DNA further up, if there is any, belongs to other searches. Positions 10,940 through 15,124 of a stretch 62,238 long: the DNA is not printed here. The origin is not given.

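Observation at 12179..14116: GltD/NfnB-like NAD(P)H module embedded inside the inserted-ferredoxin domain of an HdrA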

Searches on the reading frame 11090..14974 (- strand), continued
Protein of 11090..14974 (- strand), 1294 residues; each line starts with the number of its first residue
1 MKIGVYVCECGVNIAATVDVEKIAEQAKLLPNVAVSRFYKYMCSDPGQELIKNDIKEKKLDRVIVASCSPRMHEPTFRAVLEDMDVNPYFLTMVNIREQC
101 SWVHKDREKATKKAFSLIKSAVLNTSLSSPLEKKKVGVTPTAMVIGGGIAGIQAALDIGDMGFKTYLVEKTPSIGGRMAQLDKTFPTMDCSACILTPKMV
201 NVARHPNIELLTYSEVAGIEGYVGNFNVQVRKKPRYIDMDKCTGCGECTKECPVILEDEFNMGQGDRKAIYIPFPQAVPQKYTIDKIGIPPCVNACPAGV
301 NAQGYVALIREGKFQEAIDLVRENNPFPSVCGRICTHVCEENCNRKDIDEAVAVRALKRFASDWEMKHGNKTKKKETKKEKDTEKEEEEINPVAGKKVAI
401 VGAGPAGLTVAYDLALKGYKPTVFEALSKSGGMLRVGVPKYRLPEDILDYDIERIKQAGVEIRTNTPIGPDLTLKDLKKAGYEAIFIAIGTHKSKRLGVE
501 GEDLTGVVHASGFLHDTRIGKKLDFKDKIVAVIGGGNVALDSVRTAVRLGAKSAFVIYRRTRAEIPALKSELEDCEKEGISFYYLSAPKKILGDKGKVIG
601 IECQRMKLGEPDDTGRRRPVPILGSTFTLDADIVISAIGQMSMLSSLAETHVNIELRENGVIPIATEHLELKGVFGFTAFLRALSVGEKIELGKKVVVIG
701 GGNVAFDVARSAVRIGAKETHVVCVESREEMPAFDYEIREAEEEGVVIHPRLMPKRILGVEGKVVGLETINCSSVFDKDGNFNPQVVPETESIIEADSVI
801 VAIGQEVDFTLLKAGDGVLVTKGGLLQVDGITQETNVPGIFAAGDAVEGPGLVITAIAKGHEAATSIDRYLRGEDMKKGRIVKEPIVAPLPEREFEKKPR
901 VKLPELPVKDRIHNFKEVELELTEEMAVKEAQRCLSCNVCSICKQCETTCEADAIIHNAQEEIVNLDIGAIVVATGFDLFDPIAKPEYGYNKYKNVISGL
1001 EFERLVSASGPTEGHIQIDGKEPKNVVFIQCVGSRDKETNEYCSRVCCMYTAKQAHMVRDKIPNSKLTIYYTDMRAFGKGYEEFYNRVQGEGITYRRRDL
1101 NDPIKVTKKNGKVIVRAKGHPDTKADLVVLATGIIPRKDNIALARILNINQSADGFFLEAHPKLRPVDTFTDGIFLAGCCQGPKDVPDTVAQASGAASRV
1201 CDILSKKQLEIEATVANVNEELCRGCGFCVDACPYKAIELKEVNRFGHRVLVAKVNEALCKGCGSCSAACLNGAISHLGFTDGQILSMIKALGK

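Call 26: list_cluster_members(proteins=[window:11093-14974:-, P0001, P0006, P0007, P0009, P0010, P0025, P0027, P0104, P0019])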
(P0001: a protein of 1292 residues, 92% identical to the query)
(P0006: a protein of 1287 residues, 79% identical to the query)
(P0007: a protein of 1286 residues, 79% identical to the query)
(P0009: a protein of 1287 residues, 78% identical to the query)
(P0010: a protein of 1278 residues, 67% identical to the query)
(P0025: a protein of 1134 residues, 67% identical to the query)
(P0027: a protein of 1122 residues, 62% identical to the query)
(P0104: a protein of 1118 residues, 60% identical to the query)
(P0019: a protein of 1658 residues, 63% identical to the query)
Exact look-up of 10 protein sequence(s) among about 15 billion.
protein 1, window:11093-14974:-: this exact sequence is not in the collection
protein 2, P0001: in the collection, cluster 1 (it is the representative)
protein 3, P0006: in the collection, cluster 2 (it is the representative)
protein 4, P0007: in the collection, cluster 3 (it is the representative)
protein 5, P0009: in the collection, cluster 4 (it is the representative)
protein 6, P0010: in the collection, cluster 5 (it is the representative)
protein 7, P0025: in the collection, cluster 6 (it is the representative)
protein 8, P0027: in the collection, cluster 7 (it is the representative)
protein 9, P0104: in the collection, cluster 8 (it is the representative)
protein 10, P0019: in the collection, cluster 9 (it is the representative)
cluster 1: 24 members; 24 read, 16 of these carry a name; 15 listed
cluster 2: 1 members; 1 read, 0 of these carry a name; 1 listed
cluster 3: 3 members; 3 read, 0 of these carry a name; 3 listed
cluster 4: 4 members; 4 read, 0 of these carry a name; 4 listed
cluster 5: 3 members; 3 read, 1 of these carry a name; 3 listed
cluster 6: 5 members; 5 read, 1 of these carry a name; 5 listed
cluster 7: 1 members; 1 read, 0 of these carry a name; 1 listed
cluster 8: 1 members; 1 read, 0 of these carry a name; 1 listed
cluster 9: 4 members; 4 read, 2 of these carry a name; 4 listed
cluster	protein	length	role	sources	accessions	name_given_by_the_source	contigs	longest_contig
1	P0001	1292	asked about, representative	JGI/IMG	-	heterodisulfide reductase subunit A-like polyferredoxin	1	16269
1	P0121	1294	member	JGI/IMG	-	heterodisulfide reductase subunit A-like polyferredoxin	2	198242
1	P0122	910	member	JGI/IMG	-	heterodisulfide reductase subunit A-like polyferredoxin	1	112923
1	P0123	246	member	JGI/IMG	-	heterodisulfide reductase subunit A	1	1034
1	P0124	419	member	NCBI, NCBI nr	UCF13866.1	MAG: 4Fe-4S dicluster domain-containing protein [Thermoplasmatales archaeon]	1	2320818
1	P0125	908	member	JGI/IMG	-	heterodisulfide reductase subunit A-like polyferredoxin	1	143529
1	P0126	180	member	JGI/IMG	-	heterodisulfide reductase subunit A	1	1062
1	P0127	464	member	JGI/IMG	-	heterodisulfide reductase subunit A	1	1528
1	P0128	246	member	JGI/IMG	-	heterodisulfide reductase subunit A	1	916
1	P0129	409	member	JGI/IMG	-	heterodisulfide reductase subunit A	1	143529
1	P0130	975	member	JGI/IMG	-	heterodisulfide reductase subunit A-like polyferredoxin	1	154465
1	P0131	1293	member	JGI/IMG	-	heterodisulfide reductase subunit A-like polyferredoxin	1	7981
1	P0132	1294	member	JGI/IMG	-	heterodisulfide reductase subunit A-like polyferredoxin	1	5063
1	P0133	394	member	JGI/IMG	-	heterodisulfide reductase subunit A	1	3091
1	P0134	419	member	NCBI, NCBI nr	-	-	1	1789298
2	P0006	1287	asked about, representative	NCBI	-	-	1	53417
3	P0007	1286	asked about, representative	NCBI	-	-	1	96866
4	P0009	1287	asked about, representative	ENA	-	-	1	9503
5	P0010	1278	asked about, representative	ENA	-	-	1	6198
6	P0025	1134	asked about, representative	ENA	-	-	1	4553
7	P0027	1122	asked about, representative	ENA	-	-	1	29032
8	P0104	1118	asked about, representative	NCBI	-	-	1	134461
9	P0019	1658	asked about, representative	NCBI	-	-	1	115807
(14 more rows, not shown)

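Call 28: find_encoding_contigs(protein=P0121, flank=10000, max_places=3)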
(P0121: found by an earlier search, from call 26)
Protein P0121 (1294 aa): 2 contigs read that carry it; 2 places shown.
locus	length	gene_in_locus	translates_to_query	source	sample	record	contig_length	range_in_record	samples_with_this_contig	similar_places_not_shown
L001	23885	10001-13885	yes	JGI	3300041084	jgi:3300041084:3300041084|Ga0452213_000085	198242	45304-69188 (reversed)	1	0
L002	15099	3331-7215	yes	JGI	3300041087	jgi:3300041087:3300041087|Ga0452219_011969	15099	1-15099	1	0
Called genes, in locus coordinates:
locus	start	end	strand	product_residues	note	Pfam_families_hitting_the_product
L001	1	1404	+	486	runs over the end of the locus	PF27537:HoxH, PF00374:NiFeSe_Hases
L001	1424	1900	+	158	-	PF01750:HycI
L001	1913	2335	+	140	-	PF02662:FlpD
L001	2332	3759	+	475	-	PF01565:FAD_binding_4, PF02913:FAD-oxidase_C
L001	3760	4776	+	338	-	PF13183:Fer4_8, PF13534:Fer4_17, PF12838:Fer4_7, PF13187:Fer4_9 (weak), PF13237:Fer4_10 (weak), PF14697:Fer4_21, PF00037:Fer4 (weak), PF02662:FlpD, +4 more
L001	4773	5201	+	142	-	PF02662:FlpD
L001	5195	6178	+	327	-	PF04432:FrhB_FdhB_C, PF12838:Fer4_7 (faint), PF13187:Fer4_9 (faint), PF00037:Fer4 (faint), PF12797:Fer4_2 (faint), PF13183:Fer4_8 (weak), PF13534:Fer4_17 (weak)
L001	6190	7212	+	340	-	PF13484:Fer4_16 (faint), PF12838:Fer4_7 (faint), PF13534:Fer4_17 (faint), PF13187:Fer4_9 (faint), PF14697:Fer4_21 (faint), PF25160:LdpA_Fe-S-bd (faint), PF00037:Fer4 (faint), PF17179:Fer4_22, +2 more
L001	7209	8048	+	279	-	PF00970:FAD_binding_6 (weak), PF00175:NAD_binding_1, PF10418:DHODB_Fe-S_bind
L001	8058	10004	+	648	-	PF00890:FAD_binding_2 (weak), PF01134:GIDA (weak), PF01266:DAO (weak), PF07992:Pyr_redox_2 (weak), PF12831:FAD_oxidored, PF13450:NAD_binding_8 (weak), PF12838:Fer4_7, PF14697:Fer4_21, +6 more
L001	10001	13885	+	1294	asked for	PF12831:FAD_oxidored (weak), PF00037:Fer4 (weak), PF12837:Fer4_6 (weak), PF14691:Fer4_20, PF07992:Pyr_redox_2, PF07992:Pyr_redox_2, PF13738:Pyr_redox_3, PF12838:Fer4_7, +15 more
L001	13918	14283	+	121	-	PF02579:Nitro_FeMo-Co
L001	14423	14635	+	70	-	-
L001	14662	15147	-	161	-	PF02915:Rubrerythrin (faint), PF13668:Ferritin_2 (faint)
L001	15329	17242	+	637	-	PF01293:PEPCK_ATP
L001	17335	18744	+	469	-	PF13537:GATase_7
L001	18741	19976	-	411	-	PF00144:Beta-lactamase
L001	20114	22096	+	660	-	PF03169:OPT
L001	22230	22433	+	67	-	PF07311:Dodecin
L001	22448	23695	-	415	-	PF09861:Lar_N, PF21113:LarA_C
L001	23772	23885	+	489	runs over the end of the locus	PF01266:DAO, PF13450:NAD_binding_8 (weak), PF13738:Pyr_redox_3 (faint), PF04324:Fer2_BFD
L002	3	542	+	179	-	?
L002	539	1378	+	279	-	PF00970:FAD_binding_6 (weak), PF00175:NAD_binding_1, PF10418:DHODB_Fe-S_bind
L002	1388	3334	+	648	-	PF00890:FAD_binding_2 (weak), PF01134:GIDA (weak), PF01266:DAO (weak), PF07992:Pyr_redox_2 (weak), PF12831:FAD_oxidored, PF13450:NAD_binding_8 (weak), PF12838:Fer4_7, PF14697:Fer4_21, +6 more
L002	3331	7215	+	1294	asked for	PF12831:FAD_oxidored (weak), PF00037:Fer4 (weak), PF12837:Fer4_6 (weak), PF14691:Fer4_20, PF07992:Pyr_redox_2, PF07992:Pyr_redox_2, PF13738:Pyr_redox_3, PF12838:Fer4_7, +15 more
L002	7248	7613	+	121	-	PF02579:Nitro_FeMo-Co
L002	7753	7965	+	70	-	-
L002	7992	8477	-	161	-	PF02915:Rubrerythrin (faint), PF13668:Ferritin_2 (faint)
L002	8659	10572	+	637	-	PF01293:PEPCK_ATP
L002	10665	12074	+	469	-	PF13537:GATase_7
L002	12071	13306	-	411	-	PF00144:Beta-lactamase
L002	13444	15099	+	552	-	?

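Call 32: predict_structure(alignment_id=A1)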
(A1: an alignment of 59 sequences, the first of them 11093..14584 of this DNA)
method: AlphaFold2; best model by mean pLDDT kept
length: 1164 residues; sequences in the alignment: 59
mean_pLDDT: 80.3   pTM: 0.68
mean pLDDT of the five models: 80.3, 79.9, 77.3, 76.2, 73.1
residues with pLDDT >= 90: 340; 70-90: 605; 50-70: 135; < 50: 84
segments of 3 or more residues with pLDDT < 50: 145-149, 246-260, 516-538, 674-687, 1030-1040, 1157-1164
pLDDT, mean of each block of 10 residues (from residue 1): 75 89 93 94 67 51 69 90 89 89 87 85 79 73 53 81 90 95 94 92 85 90 93 89 51 47 79 93 93 90 86 92 92 81 79 89 74 87 82 87 88 91 93 84 90 93 91 91 74 91 84 49 30 46 77 77 89 88 89 87 86 92 80 84 72 71 89 47 45 74 87 83 88 93 84 77 83 88 87 95 90 90 86 93 85 89 85 72 70 90 78 74 85 90 60 78 86 86 88 92 83 81 68 43 73 64 82 84 72 84 77 83 76 68 71 51 39
secondary structure, 60 per line:
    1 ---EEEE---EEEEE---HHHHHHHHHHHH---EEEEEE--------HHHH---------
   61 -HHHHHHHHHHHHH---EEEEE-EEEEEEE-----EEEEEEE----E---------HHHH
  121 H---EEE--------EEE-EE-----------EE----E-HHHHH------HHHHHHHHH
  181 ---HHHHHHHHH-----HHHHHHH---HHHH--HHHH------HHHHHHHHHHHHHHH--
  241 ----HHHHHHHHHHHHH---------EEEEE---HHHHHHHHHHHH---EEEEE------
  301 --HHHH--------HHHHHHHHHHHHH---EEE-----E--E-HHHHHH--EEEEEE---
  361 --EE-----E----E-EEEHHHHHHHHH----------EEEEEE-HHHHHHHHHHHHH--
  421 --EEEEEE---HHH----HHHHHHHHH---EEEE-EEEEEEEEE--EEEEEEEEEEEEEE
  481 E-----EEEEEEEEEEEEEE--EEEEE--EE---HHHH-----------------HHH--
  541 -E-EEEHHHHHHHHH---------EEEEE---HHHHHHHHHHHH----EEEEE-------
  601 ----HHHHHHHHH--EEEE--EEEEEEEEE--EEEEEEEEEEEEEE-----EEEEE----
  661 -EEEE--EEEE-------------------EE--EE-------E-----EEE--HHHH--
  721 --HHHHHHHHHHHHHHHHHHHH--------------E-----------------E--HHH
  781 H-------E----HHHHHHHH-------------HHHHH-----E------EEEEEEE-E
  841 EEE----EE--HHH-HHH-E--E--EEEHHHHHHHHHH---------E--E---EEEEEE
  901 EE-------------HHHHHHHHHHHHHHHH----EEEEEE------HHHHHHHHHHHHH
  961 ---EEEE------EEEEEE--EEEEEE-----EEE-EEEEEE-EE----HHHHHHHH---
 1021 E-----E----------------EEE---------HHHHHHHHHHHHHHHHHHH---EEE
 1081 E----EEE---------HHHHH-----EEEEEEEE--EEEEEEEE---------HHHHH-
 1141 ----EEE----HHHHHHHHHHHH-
elements in order (helices of 4 or more, strands of 3 or more residues): E4-7 E11-15 H19-30 E34-39 H48-51 H62-74 E78-82 E84-90 E96-102 H117-121 E125-127 E136-138 H161-165 H172-180 H184-192 H198-204 H208-211 H214-217 H224-238 H245-257 E267-271 H275-286 E290-294 H303-306 H315-327 E331-333 H344-349 E352-357 E377-379 H380-388 E399-404 H406-418 E423-428 H439-447 E451-454 E456-464 E467-481 E487-500 E503-507 H515-518 E544-546 H547-555 E565-569 H573-584 E589-593 H605-613 E616-619 E622-630 E633-646 E652-656 E662-665 E668-671 E710-712 H715-718 H723-742 H778-781 H794-801 H815-819 E832-838 E840-843 E866-868 H869-878 E895-902 H916-931 E936-941 H948-960 E964-967 E974-979 E982-987 E993-995 E997-1002 H1010-1017 E1044-1046 H1056-1074 E1078-1081 E1086-1088 H1098-1102 E1108-1115 E1118-1125 H1135-1139 E1145-1147 H1152-1163

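Call 37: fold_search(model_id=the predicted structure, library=pdb)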
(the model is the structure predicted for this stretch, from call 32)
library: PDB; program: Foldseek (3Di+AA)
matches with E <= 10: 1959; with E <= 0.001: 713
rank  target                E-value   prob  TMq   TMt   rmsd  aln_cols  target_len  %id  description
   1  9bov_A                2.2e-47  1.00  0.38  0.38  17.1      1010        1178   24  Structure of electron bifurcating Nfn-ABC complexed with NAD from Caldicellulosiruptor saccharolyticus (released 2025-03-05)
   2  9n5u_A                7.7e-46  1.00  0.38  0.46   7.4       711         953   32  Structure of the Thermococcus sibiricus NfnABC complex (released 2025-05-07)
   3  8oh5_C                8.8e-44  1.00  0.36  0.36  16.1      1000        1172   22  Cryo-EM structure of the electron bifurcating transhydrogenase StnABC complex from Sporomusa Ovata (state 2) (released 2023-09-13)
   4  9n5v_A                2.4e-42  1.00  0.38  0.46   6.8       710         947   30  Structure of the NAD(H)-bound Thermococcus sibiricus NfnABC complex (released 2025-05-07)
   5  5odc_A                5.6e-42  1.00  0.34  0.60  11.5      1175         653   23  Heterodisulfide reductase / [NiFe]-hydrogenase complex from Methanothermococcus thermolithotrophicus at 2.3 A resoluti (released 2017-08-30)
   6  5odh_A                7.3e-42  1.00  0.35  0.60  10.2      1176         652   23  Heterodisulfide reductase / [NiFe]-hydrogenase complex from Methanothermococcus thermolithotrophicus soaked with heter (released 2017-08-30)
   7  8rvy_A                8.6e-42  1.00  0.35  0.62  11.5      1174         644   23  CryoEM structure of the Elp-Hdr complex of Methanothermobacter marburgensis state 1 (composite structure) (released 2025-05-14)
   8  8rvu_A                1.1e-41  1.00  0.34  0.61  12.4      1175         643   23  CryoEM structure of the Elp-Hdr complex of Methanothermobacter marburgensis state 2 (composite structure) (released 2025-05-14)
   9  5odi_A                2.4e-41  1.00  0.34  0.60  11.4      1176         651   23  Heterodisulfide reductase / [NiFe]-hydrogenase complex from Methanothermococcus thermolithotrophicus cocrystallized wi (released 2017-08-30)
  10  7bkb_A                2.4e-38  1.00  0.34  0.58  14.5      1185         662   21  Formate dehydrogenase - heterodisulfide reductase - formylmethanofuran dehydrogenase complex from Methanospirillum hun (released 2021-09-29)
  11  7bkd_A                2.2e-36  1.00  0.34  0.58  14.1      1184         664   21  Formate dehydrogenase - heterodisulfide reductase - formylmethanofuran dehydrogenase complex from Methanospirillum hun (released 2021-09-29)
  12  5jca_L                3.6e-35  1.00  0.32  0.77   7.2       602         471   28  NADP(H) bound NADH-dependent Ferredoxin:NADP Oxidoreductase (NfnI) from Pyrococcus furiosus (released 2017-04-12)
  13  8rwn_A                7.3e-34  1.00  0.33  0.86   9.3      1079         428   21  CryoEM structure of the Hdr(ABC)2 subunits of the Elp-Hdr complex of Methanothermobacter marburgensis (released 2025-05-14)
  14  8rvu_a                1.7e-33  1.00  0.33  0.87   9.3      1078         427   21  CryoEM structure of the Elp-Hdr complex of Methanothermobacter marburgensis state 2 (composite structure) (released 2025-05-14)
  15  5jfc_L                3.0e-33  1.00  0.31  0.77   7.2       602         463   26  NADH-dependent Ferredoxin:NADP Oxidoreductase (NfnI) from Pyrococcus furiosus (released 2017-04-12)
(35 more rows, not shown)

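Call 42: find_encoding_contigs(protein=P0067, flank=8000, max_places=1)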
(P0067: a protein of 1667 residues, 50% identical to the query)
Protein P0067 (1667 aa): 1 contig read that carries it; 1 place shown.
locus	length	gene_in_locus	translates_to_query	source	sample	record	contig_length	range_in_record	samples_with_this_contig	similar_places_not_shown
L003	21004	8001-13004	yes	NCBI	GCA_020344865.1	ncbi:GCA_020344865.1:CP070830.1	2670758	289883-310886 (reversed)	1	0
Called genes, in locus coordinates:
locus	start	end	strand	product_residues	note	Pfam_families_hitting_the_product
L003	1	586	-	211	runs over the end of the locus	PF13241:NAD_binding_7, PF14824:Sirohm_synth_M (faint)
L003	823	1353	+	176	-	PF05683:Fumerase_C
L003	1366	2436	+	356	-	PF06071:YchF-GTPase_C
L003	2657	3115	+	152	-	-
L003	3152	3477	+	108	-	-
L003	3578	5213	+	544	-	PF00474:SSF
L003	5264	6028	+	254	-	PF01182:Glucosamine_iso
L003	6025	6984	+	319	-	-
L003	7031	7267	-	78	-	-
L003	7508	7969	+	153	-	PF13237:Fer4_10 (weak), PF12838:Fer4_7 (weak), PF13183:Fer4_8, PF13187:Fer4_9, PF13534:Fer4_17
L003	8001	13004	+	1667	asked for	PF12831:FAD_oxidored, PF14691:Fer4_20, PF07992:Pyr_redox_2, PF07992:Pyr_redox_2, PF07992:Pyr_redox_2, PF00890:FAD_binding_2, PF07992:Pyr_redox_2, PF12831:FAD_oxidored, +22 more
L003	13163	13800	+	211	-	PF01790:LGT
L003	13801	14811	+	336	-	PF01790:LGT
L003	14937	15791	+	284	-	PF08551:DUF1751, PF01694:Rhomboid, PF20216:DUF6576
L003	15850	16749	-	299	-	-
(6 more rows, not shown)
